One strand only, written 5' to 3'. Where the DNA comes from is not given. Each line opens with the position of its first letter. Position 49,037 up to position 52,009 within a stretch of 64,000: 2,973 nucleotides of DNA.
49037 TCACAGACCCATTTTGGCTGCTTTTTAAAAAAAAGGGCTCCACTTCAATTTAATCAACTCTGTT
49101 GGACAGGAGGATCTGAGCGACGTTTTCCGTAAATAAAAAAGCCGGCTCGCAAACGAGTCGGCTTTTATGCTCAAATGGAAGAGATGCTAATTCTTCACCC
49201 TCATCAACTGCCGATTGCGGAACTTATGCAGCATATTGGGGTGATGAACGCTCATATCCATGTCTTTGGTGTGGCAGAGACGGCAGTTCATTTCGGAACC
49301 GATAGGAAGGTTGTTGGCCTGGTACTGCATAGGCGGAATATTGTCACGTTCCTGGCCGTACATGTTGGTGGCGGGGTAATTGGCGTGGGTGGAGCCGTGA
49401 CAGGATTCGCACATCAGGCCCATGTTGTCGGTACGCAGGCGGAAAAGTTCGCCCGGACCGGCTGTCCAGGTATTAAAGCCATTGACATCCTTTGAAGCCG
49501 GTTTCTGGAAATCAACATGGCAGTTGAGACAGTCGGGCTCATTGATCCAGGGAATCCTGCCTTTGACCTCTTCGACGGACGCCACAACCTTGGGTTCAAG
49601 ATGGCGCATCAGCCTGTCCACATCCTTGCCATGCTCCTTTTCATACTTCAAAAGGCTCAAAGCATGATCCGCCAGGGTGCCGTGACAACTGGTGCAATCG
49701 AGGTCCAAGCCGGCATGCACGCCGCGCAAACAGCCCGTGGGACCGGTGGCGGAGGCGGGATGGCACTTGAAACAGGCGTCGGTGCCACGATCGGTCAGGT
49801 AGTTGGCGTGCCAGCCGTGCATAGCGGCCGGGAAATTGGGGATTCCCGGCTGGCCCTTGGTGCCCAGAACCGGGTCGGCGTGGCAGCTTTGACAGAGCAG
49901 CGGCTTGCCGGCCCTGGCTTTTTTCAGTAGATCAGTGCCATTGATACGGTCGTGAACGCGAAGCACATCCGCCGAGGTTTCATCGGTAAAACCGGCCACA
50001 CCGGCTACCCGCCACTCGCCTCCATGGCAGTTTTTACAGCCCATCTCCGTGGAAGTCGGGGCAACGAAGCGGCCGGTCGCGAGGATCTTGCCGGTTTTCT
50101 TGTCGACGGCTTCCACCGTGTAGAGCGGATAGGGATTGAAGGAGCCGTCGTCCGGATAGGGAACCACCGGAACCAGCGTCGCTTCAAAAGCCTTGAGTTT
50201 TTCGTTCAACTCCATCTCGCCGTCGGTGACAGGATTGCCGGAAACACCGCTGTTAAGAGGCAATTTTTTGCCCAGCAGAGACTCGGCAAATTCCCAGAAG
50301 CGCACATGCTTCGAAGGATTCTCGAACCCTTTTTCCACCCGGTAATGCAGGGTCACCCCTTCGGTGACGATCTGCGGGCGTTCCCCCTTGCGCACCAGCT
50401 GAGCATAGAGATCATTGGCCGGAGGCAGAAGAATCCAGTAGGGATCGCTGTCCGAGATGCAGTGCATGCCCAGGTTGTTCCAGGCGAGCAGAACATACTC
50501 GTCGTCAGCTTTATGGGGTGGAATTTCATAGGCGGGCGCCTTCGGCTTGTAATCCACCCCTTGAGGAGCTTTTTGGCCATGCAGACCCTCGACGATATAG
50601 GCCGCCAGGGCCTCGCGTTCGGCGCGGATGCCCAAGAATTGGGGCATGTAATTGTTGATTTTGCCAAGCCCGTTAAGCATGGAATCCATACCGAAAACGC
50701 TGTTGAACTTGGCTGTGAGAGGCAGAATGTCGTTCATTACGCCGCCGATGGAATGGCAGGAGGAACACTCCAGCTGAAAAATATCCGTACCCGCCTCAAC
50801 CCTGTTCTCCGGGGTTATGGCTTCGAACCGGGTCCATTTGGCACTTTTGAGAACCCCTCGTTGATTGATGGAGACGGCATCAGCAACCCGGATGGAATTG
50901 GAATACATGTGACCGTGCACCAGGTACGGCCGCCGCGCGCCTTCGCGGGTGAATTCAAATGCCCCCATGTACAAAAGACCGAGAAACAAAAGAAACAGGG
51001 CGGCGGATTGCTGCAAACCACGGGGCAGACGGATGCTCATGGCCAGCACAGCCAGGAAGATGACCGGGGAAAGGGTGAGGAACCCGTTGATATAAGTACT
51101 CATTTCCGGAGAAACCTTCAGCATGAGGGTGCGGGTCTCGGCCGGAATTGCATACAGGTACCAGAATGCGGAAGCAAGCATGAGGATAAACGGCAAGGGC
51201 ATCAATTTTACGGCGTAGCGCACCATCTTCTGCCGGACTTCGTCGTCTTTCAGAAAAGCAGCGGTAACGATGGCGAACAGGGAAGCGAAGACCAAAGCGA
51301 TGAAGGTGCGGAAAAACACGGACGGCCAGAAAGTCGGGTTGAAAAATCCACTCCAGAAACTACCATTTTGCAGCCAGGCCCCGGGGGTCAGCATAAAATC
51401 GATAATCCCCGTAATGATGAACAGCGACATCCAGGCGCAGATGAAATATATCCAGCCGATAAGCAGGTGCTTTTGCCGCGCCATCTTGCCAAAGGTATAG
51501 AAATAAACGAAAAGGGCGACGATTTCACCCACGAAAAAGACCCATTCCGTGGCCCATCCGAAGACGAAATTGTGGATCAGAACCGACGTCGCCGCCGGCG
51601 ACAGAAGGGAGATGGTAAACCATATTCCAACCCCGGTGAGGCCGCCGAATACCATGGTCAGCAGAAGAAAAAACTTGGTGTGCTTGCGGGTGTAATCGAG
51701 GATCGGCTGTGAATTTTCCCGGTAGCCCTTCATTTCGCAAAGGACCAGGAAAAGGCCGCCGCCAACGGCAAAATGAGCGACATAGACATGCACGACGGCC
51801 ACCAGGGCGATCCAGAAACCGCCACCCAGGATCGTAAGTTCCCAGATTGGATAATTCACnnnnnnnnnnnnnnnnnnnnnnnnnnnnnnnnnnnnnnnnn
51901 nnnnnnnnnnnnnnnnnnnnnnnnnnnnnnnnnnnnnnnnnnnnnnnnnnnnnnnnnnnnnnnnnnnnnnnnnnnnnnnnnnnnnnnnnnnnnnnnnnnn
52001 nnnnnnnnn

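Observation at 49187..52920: Cytochrome-bd-like membrane pair fused to an octahaem cytochrome c: a candidate uncharacterised respiratory/electron-transfer module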

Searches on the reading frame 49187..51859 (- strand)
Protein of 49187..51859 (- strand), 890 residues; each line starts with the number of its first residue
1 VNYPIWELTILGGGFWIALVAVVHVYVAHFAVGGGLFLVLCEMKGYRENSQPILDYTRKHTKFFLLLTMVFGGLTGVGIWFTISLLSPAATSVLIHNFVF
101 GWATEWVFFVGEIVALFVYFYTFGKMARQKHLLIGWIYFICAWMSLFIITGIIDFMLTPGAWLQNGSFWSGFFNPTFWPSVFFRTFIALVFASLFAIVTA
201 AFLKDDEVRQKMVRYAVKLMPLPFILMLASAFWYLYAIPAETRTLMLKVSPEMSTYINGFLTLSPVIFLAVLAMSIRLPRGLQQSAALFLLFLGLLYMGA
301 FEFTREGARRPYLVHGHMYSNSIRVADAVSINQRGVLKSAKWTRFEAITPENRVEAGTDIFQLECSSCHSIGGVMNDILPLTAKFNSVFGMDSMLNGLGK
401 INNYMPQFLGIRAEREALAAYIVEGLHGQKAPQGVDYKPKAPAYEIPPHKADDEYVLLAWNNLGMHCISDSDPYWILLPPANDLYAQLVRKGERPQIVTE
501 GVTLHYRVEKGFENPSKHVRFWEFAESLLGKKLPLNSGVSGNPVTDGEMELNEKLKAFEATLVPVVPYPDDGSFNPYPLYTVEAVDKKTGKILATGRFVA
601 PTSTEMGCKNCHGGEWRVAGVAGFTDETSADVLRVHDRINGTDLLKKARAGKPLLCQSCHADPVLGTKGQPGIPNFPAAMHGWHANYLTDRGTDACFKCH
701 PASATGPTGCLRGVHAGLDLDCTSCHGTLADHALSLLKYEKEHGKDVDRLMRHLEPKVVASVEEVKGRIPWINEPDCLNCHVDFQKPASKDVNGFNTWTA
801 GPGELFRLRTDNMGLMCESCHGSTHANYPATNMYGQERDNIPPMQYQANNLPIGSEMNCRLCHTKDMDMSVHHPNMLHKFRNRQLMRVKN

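Call 3: search_protein_families(library=pfam, proteins=[window:49187-51859:-], max_evalue=1)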
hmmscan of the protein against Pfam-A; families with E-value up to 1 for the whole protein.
window:49187-51859:- (890 aa): 12 families
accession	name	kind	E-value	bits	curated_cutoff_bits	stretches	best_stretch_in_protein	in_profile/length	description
PF01654.22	Cyt_bd_oxida_I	-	1e-10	41.2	26.2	1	17-223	6-222/418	Cytochrome bd terminal oxidase subunit I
PF14522.11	Cytochrome_C7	-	1.7e-08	34.6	24.8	2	776-864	15-67/67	Cytochrome c7 and related cytochrome c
PF22113.1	Mtrc-MtrF_II-IV_dom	-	1.6e-07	31.5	30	1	693-873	6-175/176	Outer membrane cytochrome MtrC/MtrF-like, domains II/IV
PF14537.11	Cytochrom_c3_2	-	7.2e-05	23.6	25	0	604-702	5-66/79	Cytochrome c3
PF13442.11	Cytochrome_CBB3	-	0.00048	20.9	27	1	353-422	2-68/68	Cytochrome C oxidase, cbb3-type, subunit III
PF13435.11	Cytochrome_C554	-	0.0089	17.4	20.8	1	743-822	18-84/84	Cytochrome c554 and c-prime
PF09699.15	Paired_CXXCH_1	-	0.013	15.6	20.6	1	684-703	20-39/41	Doubled CXXCH motif (Paired_CXXCH_1)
PF02276.23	CytoC_RC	-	0.053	13.3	22.4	0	594-661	73-134/310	Photosynthetic reaction centre cytochrome C subunit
PF15664.10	TMEM252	-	0.19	11.9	27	1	213-249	12-48/139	Transmembrane protein 252 family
PF22678.1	Cytochrom_c_NrfB-like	-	0.23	12.4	27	1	656-730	1-69/89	Cytochrome c-type protein NrfB-like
PF14495.11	Cytochrom_C550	-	0.64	10.2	27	0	351-373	23-45/136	Cytochrome c-550 domain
PF09086.16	DUF1924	-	0.84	10.5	22.5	0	584-621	5-42/96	Domain of unknown function (DUF1924)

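Call 4: search_protein_families(library=ncbifam, proteins=[window:49187-51859:-], max_evalue=1)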
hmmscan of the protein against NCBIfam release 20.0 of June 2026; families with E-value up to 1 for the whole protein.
window:49187-51859:- (890 aa): 13 families
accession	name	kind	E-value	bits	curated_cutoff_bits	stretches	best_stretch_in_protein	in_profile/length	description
TIGR03508.1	decahem_SO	subfamily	1.2e-05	24.9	192.2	2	652-733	33-108/258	DmsE family decaheme c-type cytochrome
NF040606.1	CytoC_perox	subfamily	0.0014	17.9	150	1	316-371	258-315/524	di-heme-cytochrome C peroxidase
NF008659.0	PRK11659.1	equivalog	0.0016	18.2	184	1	608-728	49-144/188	cytochrome c nitrite reductase pentaheme subunit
NF041198.1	UshA_like_PCGU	equivalog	0.0063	15.1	275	1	774-868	442-513/519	UshA-like (seleno)protein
TIGR03146.1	cyt_nit_nrfB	equivalog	0.079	13.2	166.6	1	639-732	25-122/145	cytochrome c nitrite reductase pentaheme subunit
NF045930.1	Cytc6PetJCyano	equivalog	0.13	12.2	135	1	354-381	28-56/110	cytochrome c6 PetJ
TIGR04484.1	thiosulf_SoxA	equivalog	0.14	11.5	110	0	804-825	113-134/212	sulfur oxidation c-type cytochrome SoxA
NF033196.2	c_type_nonphoto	exception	0.32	11.2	70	1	712-786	20-96/98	c-type cytochrome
TIGR01905.1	paired_CXXCH_1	subfamily_domain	0.39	10.7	25.2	0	685-702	21-38/41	doubled CXXCH domain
NF050122.1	bc1_QcrC_actin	exception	0.45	9.8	200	1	350-371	37-58/253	cytochrome bc1 complex diheme cytochrome c subunit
TIGR04494.1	c550_PedF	equivalog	0.58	10.1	122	1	350-414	47-117/133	cytochrome c-550 PedF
TIGR03507.1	decahem_SO1788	subfamily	0.79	8.1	209.3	1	721-867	491-587/672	OmcA/MtrC family decaheme c-type cytochrome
TIGR03153.1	cytochr_NrfH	equivalog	0.82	9.7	134.2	1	687-823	23-135/138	cytochrome c nitrite reductase small subunit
